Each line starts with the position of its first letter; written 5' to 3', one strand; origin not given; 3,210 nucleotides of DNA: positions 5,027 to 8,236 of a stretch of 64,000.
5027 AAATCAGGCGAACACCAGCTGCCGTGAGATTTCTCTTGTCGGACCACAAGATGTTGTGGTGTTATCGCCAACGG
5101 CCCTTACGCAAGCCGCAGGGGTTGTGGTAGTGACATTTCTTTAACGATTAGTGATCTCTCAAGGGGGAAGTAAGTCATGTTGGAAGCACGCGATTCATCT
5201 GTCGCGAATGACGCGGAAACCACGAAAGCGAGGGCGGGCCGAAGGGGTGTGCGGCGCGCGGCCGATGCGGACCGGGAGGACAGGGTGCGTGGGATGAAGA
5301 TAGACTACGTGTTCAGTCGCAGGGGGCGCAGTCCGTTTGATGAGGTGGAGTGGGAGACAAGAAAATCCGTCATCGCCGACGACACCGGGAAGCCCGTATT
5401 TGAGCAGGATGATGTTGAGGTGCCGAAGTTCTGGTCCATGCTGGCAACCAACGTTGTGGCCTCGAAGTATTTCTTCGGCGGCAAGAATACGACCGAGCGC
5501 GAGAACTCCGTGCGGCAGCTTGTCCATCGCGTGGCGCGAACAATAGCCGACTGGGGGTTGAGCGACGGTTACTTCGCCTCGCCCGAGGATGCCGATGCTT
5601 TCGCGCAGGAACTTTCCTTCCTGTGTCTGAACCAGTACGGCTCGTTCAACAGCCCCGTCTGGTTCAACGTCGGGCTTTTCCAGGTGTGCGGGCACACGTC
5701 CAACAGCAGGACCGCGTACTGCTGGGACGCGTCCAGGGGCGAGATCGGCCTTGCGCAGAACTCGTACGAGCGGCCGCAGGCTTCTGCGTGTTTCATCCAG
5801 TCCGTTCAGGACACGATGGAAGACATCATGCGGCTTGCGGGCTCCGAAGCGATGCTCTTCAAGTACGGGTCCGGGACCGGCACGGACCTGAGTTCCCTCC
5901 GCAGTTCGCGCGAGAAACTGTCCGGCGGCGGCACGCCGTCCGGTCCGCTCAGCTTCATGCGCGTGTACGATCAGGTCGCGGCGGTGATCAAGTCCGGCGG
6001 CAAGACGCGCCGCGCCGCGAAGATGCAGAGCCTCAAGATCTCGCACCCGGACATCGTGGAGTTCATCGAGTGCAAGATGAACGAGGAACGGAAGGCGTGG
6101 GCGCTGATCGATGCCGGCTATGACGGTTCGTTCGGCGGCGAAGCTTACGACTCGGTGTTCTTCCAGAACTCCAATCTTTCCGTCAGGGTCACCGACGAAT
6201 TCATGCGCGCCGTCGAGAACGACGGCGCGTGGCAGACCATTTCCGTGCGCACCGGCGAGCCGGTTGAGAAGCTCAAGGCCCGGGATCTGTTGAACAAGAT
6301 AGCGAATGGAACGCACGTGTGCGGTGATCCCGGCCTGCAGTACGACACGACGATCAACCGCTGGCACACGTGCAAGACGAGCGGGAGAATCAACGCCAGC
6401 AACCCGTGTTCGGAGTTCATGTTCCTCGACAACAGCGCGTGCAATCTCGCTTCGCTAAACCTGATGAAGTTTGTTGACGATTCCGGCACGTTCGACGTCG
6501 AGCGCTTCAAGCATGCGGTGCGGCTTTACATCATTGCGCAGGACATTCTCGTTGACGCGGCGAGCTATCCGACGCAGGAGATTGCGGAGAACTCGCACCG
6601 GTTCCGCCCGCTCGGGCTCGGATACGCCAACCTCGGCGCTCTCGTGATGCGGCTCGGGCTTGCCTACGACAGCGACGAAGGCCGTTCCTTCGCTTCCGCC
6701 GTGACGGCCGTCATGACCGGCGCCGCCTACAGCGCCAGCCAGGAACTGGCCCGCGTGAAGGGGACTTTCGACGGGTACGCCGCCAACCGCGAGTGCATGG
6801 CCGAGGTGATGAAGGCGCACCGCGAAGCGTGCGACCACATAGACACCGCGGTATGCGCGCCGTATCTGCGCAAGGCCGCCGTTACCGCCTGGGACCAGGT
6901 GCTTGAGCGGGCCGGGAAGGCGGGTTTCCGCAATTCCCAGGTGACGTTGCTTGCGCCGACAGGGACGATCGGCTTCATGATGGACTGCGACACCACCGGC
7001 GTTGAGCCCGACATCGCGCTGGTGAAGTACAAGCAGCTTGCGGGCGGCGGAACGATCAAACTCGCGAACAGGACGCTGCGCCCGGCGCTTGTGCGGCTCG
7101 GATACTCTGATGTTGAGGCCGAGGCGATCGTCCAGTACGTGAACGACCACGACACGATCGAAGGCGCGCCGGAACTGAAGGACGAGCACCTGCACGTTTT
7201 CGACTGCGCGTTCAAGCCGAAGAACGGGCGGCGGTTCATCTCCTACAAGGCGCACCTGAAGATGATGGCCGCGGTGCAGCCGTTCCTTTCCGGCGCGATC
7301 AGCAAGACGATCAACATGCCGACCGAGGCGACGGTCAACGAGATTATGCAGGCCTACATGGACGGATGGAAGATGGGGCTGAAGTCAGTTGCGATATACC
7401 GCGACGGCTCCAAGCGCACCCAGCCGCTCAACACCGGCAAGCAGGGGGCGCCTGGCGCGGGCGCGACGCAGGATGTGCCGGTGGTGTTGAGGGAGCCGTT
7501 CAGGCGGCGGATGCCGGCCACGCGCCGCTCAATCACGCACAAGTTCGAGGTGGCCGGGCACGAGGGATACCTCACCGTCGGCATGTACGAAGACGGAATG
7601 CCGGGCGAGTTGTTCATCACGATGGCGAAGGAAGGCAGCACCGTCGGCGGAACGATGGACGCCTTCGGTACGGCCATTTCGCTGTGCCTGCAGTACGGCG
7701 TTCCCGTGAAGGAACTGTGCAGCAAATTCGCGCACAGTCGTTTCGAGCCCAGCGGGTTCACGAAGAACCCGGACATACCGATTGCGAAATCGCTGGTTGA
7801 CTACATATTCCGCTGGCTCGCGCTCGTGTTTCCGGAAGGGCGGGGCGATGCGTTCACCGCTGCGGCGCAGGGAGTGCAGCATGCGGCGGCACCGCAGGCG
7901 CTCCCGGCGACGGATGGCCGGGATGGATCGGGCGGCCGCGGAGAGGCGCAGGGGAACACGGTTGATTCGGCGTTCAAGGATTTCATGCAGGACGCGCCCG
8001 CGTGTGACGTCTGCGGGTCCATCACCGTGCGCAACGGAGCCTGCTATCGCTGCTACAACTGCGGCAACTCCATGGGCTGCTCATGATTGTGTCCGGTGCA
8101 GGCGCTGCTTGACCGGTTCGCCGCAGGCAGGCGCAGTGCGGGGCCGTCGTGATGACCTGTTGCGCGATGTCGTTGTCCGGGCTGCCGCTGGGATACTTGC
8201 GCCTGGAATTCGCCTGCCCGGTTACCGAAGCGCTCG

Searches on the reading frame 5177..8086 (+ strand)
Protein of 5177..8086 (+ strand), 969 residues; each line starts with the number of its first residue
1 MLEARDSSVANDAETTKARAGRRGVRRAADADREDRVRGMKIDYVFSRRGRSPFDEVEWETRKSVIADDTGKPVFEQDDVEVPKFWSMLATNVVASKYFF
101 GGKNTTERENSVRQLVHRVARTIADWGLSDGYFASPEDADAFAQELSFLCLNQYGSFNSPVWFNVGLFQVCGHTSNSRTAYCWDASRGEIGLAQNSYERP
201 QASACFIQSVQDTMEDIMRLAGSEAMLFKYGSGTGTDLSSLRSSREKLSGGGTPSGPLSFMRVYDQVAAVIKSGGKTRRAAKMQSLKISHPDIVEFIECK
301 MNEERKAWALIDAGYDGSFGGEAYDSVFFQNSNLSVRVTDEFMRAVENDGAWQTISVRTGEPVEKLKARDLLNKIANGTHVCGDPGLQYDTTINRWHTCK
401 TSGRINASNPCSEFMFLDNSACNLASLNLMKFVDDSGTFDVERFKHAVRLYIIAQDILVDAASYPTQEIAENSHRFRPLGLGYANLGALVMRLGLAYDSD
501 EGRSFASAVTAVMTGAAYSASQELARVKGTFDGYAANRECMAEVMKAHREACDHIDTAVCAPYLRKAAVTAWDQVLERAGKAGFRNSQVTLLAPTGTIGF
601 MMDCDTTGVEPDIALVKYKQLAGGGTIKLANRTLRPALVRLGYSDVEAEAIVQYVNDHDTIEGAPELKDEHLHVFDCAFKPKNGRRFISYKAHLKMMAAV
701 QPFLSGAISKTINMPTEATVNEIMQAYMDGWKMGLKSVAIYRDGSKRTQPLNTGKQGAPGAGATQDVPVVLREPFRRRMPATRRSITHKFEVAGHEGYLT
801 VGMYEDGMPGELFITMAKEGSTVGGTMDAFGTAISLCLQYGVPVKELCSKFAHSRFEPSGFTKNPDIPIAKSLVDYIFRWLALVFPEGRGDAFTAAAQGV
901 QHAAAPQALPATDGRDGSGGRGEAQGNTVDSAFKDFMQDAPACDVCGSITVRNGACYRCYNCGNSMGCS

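Call 80: search_protein_families(library=pfam, proteins=[window:5177-8086:+], max_evalue=0.00001)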
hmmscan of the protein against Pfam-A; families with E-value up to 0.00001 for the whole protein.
window:5177-8086:+ (969 aa): 3 families
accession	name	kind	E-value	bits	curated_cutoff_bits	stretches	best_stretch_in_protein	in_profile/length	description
PF02867.20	Ribonuc_red_lgC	-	2.6e-140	468.9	23.9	1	203-741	1-523/523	Ribonucleotide reductase, barrel domain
PF08471.15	Ribonuc_red_2_N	-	4.8e-21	75.3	27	1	70-153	1-103/103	Class II vitamin B12-dependent ribonucleotide reductase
PF12637.14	TSCPD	-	1.4e-11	45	22.8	1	794-882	13-85/88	TSCPD domain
